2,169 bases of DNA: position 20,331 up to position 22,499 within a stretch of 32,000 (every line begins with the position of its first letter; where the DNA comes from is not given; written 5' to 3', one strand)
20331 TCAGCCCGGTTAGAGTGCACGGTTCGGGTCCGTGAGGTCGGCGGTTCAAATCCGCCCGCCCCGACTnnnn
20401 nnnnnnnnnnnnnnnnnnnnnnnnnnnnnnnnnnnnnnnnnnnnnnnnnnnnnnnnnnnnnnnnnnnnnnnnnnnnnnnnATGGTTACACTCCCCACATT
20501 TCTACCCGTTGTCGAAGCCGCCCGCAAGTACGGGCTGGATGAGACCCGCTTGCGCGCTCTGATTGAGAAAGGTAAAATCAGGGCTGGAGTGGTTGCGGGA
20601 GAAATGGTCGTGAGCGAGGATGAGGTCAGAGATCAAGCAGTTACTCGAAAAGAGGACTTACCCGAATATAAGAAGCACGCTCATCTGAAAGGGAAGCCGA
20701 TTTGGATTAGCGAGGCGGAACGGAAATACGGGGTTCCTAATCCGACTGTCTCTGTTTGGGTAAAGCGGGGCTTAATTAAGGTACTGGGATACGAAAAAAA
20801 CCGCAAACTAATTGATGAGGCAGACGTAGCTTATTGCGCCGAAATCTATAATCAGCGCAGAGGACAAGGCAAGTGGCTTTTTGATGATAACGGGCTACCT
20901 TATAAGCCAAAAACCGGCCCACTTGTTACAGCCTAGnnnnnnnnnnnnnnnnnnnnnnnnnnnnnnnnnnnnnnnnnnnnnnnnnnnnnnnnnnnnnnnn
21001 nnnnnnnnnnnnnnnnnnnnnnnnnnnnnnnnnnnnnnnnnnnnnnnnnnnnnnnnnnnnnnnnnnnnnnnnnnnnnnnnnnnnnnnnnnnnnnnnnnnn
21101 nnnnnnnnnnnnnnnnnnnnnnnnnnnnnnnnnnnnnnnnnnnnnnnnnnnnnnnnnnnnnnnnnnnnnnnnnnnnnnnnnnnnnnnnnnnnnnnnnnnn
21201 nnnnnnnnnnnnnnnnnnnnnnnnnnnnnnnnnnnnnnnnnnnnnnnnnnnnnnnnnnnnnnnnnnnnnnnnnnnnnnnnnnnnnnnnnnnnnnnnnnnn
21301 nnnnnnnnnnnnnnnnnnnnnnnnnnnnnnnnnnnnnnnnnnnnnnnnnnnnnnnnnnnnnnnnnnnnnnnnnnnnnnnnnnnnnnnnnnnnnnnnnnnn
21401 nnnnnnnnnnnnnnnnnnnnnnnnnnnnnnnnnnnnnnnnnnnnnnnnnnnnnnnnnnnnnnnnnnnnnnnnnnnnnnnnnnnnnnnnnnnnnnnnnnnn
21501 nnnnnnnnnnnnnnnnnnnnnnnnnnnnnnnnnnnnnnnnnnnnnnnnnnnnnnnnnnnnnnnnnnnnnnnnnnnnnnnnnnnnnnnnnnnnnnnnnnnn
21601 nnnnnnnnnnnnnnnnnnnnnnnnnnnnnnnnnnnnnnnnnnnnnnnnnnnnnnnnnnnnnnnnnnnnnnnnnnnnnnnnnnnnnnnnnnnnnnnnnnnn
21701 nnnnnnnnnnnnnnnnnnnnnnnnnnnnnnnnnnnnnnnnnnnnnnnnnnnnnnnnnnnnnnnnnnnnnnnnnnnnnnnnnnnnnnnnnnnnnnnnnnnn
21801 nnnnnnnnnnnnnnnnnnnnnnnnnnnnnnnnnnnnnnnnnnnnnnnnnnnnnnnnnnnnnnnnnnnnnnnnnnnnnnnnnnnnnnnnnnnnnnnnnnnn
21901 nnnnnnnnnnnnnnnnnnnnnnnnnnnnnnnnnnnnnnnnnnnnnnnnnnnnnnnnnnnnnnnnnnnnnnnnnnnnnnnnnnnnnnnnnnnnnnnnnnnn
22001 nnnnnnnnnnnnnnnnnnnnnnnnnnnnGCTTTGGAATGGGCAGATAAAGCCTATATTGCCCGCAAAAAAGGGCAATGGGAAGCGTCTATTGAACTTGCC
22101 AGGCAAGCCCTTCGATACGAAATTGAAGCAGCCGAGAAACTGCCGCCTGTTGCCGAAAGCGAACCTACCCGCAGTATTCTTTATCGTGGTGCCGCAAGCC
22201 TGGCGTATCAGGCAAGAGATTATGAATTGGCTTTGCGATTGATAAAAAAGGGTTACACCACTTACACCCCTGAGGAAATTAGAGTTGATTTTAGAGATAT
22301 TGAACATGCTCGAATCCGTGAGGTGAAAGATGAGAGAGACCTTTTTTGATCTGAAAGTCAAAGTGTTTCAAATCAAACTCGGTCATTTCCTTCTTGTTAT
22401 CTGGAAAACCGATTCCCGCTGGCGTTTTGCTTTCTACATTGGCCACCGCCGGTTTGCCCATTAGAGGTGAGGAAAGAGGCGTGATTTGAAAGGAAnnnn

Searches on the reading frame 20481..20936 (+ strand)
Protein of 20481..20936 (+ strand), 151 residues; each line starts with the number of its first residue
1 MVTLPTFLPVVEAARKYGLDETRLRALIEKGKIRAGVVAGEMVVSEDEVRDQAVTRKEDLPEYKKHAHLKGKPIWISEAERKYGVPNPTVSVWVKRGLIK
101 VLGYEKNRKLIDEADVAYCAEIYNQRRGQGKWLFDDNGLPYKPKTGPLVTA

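Call 14: search_protein_families(library=pfam, proteins=[window:20481-20936:+], max_evalue=0.01)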
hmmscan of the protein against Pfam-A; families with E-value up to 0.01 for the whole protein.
window:20481-20936:+ (151 aa): 4 families
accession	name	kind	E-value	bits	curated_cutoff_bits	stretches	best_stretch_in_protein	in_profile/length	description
PF12728.13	HTH_17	-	1.5e-08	35.2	27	1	10-50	4-44/51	Helix-turn-helix domain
PF13411.12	MerR_1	-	7.4e-05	23.2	21.6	0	76-115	3-42/69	MerR HTH family regulatory protein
PF13518.12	HTH_28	-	0.00012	22.5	25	0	76-96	15-35/52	Helix-turn-helix domain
PF00376.29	MerR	-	0.0066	16.7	28.2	0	76-100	2-26/38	MerR family regulatory protein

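Call 30: find_encoding_contigs(protein=window:20481-20936:+, flank=4000, max_places=10)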
Protein window:20481-20936:+ (151 aa): 1 contig read that carries it; 1 place shown.
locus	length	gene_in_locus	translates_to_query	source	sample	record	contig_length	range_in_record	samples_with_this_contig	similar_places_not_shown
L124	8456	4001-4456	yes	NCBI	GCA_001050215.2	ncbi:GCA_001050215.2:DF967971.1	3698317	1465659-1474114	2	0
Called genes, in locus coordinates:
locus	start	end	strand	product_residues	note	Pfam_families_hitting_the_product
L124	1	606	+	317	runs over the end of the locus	PF01522:Polysacc_deac_1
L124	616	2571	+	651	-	PF03453:MoeA_N, PF00994:MoCF_biosynth, PF03454:MoeA_C, PF12727:PBP_like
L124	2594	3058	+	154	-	PF00578:AhpC-TSA, PF08534:Redoxin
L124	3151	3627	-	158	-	PF02082:Rrf2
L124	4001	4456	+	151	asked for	PF12728:HTH_17 (faint)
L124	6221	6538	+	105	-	-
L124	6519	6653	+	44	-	-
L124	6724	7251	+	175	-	-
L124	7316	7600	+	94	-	PF01402:RHH_1 (weak), PF07878:RHH_5 (weak), PF19891:DUF6364 (weak)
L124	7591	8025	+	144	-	PF01850:PIN, PF10130:PIN_2 (weak)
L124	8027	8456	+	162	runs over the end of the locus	-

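Call 44: find_homologous_proteins(query=window:20481-20936:+, max_evalue=0.00001)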
Query window:20481-20936:+ (151 aa): 294 proteins with E <= 0.00001 among 356 candidates; the best 120 are listed.
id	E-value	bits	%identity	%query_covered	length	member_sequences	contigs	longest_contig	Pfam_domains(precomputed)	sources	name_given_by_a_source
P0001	8.4e-96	336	100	100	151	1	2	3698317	PF12728.14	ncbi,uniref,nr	ncbi:hypothetical protein BECAL_01352 [Bellilinea caldifistulae]|uniref:Uncharacterized protein n=1 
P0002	7.8e-88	310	91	99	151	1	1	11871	PF12728.14,PF13411.13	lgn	-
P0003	4.2e-80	285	81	99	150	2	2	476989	PF12728.14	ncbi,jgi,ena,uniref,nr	ncbi:MAG TPA: hypothetical protein DEQ80_07390 [Anaerolinea thermolimosa]|uniref:Uncharacterized pro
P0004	9.4e-80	284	82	100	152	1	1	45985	PF12728.14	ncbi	-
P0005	1.4e-79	283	80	100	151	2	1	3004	PF12728.14,PF00376.30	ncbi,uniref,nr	ncbi:hypothetical protein [Anaerolinea sp.]|uniref:hypothetical protein n=1 Tax=Anaerolinea sp. TaxI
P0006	1.4e-78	280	81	97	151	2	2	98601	PF12728.14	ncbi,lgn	ncbi:MAG: hypothetical protein ACOYYI_09765 [Chloroflexota bacterium]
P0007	5.7e-74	265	66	93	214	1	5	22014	PF12728.14,PF21531.4,PF13518.13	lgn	-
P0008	8.4e-73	261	74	100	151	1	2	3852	PF12728.14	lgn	-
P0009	2.5e-70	253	78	98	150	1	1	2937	PF12728.14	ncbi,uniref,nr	ncbi:hypothetical protein [Bellilinea sp.]|uniref:hypothetical protein n=1 Tax=Bellilinea sp. TaxID=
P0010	3.4e-70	253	77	96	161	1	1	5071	PF12728.14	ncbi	-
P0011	9.9e-69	248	77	98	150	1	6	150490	PF12728.14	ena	-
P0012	7.9e-68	245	68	100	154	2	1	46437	PF12728.14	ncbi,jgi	-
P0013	4.4e-67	243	72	97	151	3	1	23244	PF12728.14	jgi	jgi:predicted site-specific integrase-resolvase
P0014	1.0e-66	242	73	99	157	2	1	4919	PF12728.14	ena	-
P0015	4.4e-66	239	74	97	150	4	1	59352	PF12728.14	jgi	-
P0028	9.6e-61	222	69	99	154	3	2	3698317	PF12728.14,PF13411.13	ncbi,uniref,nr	ncbi:hypothetical protein BECAL_02982 [Bellilinea caldifistulae]|uniref:Helix-turn-helix domain-cont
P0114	2.4e-49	185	63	95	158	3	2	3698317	PF12728.14,PF00376.30,PF13411.13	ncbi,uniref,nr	ncbi:hypothetical protein BECAL_03452 [Bellilinea caldifistulae]|uniref:Helix-turn-helix domain-cont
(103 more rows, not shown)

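Call 45: find_encoding_contigs(protein=P0002, flank=3000, max_places=2)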
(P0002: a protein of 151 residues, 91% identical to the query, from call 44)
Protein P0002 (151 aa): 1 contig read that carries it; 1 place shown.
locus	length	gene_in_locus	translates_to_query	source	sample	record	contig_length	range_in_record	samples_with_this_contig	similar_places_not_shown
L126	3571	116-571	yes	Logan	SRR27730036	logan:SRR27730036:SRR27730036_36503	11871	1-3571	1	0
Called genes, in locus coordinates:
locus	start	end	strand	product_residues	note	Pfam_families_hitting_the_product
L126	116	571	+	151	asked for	PF12728:HTH_17 (faint), PF13411:MerR_1 (faint)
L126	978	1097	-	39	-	-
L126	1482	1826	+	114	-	PF00436:SSB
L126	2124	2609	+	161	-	-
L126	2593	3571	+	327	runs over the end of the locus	-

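Call 46: find_encoding_contigs(protein=P0003, flank=3000, max_places=2)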
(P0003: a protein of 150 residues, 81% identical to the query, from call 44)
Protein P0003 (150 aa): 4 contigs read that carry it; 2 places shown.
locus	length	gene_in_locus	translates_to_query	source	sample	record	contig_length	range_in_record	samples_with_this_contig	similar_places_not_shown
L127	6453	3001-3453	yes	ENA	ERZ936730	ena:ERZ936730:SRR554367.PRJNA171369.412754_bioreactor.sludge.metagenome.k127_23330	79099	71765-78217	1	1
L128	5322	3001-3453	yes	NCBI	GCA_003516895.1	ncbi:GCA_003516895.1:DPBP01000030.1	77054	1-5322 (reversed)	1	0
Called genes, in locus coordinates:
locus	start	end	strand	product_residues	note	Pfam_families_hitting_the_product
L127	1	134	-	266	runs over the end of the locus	PF07827:KNTase_C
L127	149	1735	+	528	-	PF02163:Peptidase_M50, PF13181:TPR_8 (faint), PF13371:TPR_9 (weak), PF13424:TPR_12 (faint), PF14559:TPR_19 (faint), PF13414:TPR_11 (faint), PF00515:TPR_1 (faint), PF07719:TPR_2 (faint), +1 more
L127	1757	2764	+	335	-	PF00248:Aldo_ket_red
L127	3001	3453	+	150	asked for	PF12728:HTH_17 (faint)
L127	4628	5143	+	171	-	PF14791:DNA_pol_B_thumb (weak)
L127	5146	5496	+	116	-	PF00436:SSB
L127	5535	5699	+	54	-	-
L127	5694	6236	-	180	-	-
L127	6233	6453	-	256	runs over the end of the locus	-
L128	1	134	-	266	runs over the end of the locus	PF07827:KNTase_C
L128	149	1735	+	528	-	PF02163:Peptidase_M50, PF13181:TPR_8 (faint), PF13371:TPR_9 (weak), PF13424:TPR_12 (faint), PF14559:TPR_19 (faint), PF13414:TPR_11 (faint), PF00515:TPR_1 (faint), PF07719:TPR_2 (faint), +1 more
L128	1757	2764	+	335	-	PF00248:Aldo_ket_red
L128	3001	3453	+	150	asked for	PF12728:HTH_17 (faint)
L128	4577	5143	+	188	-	PF14791:DNA_pol_B_thumb (weak)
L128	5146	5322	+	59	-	PF00436:SSB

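Call 47: find_encoding_contigs(protein=P0004, flank=3000, max_places=2)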
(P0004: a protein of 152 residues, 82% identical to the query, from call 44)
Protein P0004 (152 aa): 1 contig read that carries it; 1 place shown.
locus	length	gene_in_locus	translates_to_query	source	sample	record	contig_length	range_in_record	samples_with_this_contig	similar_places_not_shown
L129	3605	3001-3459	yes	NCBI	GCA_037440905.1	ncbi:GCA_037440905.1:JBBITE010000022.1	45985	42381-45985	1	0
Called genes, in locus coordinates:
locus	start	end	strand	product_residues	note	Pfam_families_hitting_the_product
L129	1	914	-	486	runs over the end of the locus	PF02878:PGM_PMM_I, PF02879:PGM_PMM_II, PF02880:PGM_PMM_III, PF00408:PGM_PMM_IV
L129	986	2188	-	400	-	PF04087:DUF389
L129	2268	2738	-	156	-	-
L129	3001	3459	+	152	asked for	PF12728:HTH_17 (faint)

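Call 48: find_encoding_contigs(protein=P0006, flank=3000, max_places=2)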
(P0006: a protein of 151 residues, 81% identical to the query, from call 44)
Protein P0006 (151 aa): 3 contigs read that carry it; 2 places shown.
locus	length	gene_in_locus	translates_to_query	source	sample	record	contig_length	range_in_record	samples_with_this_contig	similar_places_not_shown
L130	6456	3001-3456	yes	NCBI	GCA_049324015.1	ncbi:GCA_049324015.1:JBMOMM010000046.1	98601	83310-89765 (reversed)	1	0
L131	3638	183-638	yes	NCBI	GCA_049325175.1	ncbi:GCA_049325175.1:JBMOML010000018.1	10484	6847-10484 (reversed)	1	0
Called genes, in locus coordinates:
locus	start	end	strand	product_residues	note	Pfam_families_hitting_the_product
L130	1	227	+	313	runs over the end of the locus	PF00389:2-Hacid_dh, PF02826:2-Hacid_dh_C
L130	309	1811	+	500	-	PF02074:Peptidase_M32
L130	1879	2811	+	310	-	-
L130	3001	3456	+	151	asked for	PF12728:HTH_17 (faint)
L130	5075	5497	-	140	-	PF28078:GvpU-like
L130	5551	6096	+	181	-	-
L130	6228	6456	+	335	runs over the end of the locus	-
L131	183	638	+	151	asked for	PF12728:HTH_17 (faint)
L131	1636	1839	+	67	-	-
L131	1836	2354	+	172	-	-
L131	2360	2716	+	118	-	PF00436:SSB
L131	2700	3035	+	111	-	-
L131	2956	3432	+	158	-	-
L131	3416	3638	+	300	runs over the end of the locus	-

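Call 54: find_related_loci(query=A2, collection=genome_contigs, flank=2500)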
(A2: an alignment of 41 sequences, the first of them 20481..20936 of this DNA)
Query A2 (151 aa) in genome_contigs; peptide patterns used: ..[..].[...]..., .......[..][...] (x = any residue, [..] = any of these).
199 stretches matched a pattern; 128 encode a relative of the query (tblastn E <= 1e-3); the best 80 are kept; 80 distinct loci.
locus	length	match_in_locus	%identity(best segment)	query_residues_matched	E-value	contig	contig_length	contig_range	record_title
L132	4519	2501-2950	81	1-150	2e-84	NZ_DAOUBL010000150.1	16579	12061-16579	MAG: Bellilinea sp. isolate H69_726 k75_16151, whole genome shotgun sequence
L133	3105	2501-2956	82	1-151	7e-84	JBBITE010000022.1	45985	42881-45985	MAG: Anaerolineae bacterium isolate RVF170221_bin_39 NODE_979_length_45985_cov_14.845286, whole genome shotgun sequence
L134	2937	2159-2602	78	1-148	2e-75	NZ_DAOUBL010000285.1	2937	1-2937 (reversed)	MAG: Bellilinea sp. isolate H69_726 k75_39760, whole genome shotgun sequence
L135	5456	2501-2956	68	1-151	5e-72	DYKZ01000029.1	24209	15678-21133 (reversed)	MAG TPA_asm: Anaerolinea thermophila isolate SulCav_AS07-7_3_61_171 SulCav_AS07_7_1977_length_24209_cov_72_106566, whole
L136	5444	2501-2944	73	2-148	6e-69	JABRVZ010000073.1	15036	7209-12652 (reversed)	MAG: Chloroflexota bacterium isolate MAG-07r c_000000000874, whole genome shotgun sequence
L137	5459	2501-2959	70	1-149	5e-68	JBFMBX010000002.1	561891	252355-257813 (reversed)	MAG: Chloroflexota bacterium isolate MAG175 MAG175_2, whole genome shotgun sequence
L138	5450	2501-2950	66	1-149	5e-66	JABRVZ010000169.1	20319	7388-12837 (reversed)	MAG: Chloroflexota bacterium isolate MAG-07r c_000000000596, whole genome shotgun sequence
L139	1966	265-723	65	1-149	4e-66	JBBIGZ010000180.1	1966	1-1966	MAG: Chloroflexota bacterium isolate ETS170220_bin_102 NODE_48677_length_1966_cov_2.15606, whole genome shotgun sequence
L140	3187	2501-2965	66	1-149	1e-63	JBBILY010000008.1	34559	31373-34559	MAG: Chloroflexota bacterium isolate BR1F70218_bin_22 NODE_1435_length_34559_cov_4.667488, whole genome shotgun sequence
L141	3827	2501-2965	65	1-149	5e-63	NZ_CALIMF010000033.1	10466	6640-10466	MAG: uncultured Thermanaerothrix sp. isolate S1_Bin_MAXBIN__187_1_1 c_000002017240, whole genome shotgun sequence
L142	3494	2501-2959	69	1-149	8e-63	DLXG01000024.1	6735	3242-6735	MAG TPA_asm: Anaerolineaceae bacterium isolate UBA9135 contig_5644, whole genome shotgun sequence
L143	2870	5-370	80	31-151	1e-62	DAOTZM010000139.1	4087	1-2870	MAG TPA_asm: Anaerolineales bacterium isolate H51_515 k117_44603, whole genome shotgun sequence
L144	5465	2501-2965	63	1-149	8e-62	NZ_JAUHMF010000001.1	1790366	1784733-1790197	Thermanaerothrix solaris strain 4228-RoL NODE_1, whole genome shotgun sequence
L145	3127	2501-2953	66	2-148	5e-62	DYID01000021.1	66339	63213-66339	MAG TPA_asm: Anaerolinea sp. isolate TT109_57_62 Afr_mines_TT109_136_length_66339_cov_25_397818, whole genome shotgun se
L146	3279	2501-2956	64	1-148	2e-61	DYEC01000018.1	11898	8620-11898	MAG TPA_asm: Anaerolinea sp. isolate Tomsk_49_42 Tomsk_k141_65413, whole genome shotgun sequence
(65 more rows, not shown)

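Call 55: find_related_loci(query=A2, collection=metagenome_contigs, flank=2500)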
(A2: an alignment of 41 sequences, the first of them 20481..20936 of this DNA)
Query A2 (151 aa) in metagenome_contigs; peptide patterns used: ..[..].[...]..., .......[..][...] (x = any residue, [..] = any of these).
389 stretches matched a pattern; 254 encode a relative of the query (tblastn E <= 1e-3); the best 80 are kept; 80 distinct loci.
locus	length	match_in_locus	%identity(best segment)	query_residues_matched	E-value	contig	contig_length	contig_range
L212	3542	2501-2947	77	1-150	9e-77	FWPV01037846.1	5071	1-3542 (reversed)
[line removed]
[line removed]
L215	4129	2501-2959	67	1-149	4e-66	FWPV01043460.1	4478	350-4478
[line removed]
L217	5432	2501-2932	64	3-150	1e-64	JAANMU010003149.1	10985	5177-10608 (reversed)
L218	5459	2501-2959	67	1-149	8e-65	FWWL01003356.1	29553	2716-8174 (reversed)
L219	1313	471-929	65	1-149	4e-68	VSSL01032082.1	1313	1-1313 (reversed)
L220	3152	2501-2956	68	1-148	3e-64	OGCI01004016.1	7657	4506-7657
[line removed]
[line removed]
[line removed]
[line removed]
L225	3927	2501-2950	66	1-146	7e-64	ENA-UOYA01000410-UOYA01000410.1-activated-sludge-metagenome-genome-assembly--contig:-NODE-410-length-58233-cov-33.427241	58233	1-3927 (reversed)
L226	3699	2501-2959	67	1-149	2e-63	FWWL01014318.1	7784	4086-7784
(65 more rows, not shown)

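Call 69: search_protein_families(library=phrogs, proteins=[window:20481-20936:+], max_evalue=0.001)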
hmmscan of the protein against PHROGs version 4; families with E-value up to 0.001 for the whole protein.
window:20481-20936:+ (151 aa): 5 families
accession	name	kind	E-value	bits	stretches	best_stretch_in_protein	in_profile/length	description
phrog_7506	-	integration and excision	1.7e-06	29.3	0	76-128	18-69/78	recombination directionality factor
phrog_66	-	integration and excision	1.9e-05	25.6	0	4-50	90-137/412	excisionase and transcriptional regulator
phrog_2474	-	transcription regulation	1.9e-05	25.6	1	77-127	52-103/118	MerR-like transcriptional regulator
phrog_6058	-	unknown function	0.00034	21.4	0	8-37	25-54/113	-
phrog_2655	-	integration and excision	0.00085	20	0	6-39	113-146/181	excisionase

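Call 72: find_encoding_contigs(protein=P0028, flank=3000, max_places=2)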
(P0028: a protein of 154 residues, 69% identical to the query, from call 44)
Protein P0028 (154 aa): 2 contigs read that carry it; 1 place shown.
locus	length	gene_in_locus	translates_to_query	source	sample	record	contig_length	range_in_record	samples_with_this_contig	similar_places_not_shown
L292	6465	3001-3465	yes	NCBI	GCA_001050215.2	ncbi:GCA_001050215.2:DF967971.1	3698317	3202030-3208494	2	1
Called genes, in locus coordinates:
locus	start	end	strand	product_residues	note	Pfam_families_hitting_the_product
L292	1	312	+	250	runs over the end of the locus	-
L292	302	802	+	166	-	PF01850:PIN (weak)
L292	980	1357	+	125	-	PF08000:bPH_1 (weak), PF02893:GRAM, PF14470:bPH_3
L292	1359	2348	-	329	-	PF00589:Phage_integrase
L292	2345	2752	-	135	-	-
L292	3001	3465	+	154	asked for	PF12728:HTH_17 (faint), PF13411:MerR_1 (faint)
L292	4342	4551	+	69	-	-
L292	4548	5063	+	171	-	PF14791:DNA_pol_B_thumb (weak)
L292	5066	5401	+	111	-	PF00436:SSB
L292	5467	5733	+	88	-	-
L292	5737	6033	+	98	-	-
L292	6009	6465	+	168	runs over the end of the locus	-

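Call 73: find_encoding_contigs(protein=P0114, flank=3000, max_places=2)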
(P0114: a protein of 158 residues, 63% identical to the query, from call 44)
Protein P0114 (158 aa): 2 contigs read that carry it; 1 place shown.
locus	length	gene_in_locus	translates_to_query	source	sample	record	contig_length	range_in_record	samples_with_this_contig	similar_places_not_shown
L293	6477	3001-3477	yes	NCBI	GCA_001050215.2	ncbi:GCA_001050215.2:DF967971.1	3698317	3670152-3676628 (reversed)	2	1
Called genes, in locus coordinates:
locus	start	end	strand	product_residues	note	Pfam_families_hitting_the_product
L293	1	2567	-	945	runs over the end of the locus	PF01011:PQQ (faint), PF13360:PQQ_2, PF13570:Beta-prop_ACSF4, PF13360:PQQ_2 (weak)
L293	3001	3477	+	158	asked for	PF00376:MerR (faint), PF12728:HTH_17 (faint), PF13411:MerR_1 (faint)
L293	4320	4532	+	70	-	-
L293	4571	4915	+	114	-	PF00436:SSB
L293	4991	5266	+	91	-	-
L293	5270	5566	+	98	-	-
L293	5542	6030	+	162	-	-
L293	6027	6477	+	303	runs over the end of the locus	-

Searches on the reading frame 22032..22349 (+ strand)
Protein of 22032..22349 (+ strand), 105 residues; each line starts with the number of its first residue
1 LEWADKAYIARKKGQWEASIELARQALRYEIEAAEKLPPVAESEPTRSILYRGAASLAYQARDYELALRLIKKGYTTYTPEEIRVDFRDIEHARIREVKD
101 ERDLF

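Call 14: search_protein_families(library=pfam, proteins=[window:22032-22349:+], max_evalue=0.01)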
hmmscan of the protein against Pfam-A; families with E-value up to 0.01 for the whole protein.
window:22032-22349:+ (105 aa): 2 families
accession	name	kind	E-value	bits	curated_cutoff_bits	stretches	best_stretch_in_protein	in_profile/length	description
PF07719.23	TPR_2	-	0.005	17.3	27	0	3-29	4-30/34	Tetratricopeptide repeat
PF13432.12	TPR_16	-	0.0087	16.9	32.7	0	5-72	2-55/65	Tetratricopeptide repeat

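Call 69: search_protein_families(library=phrogs, proteins=[window:22032-22349:+], max_evalue=0.001)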
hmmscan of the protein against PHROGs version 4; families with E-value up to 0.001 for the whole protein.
window:22032-22349:+ (105 aa): 0 families
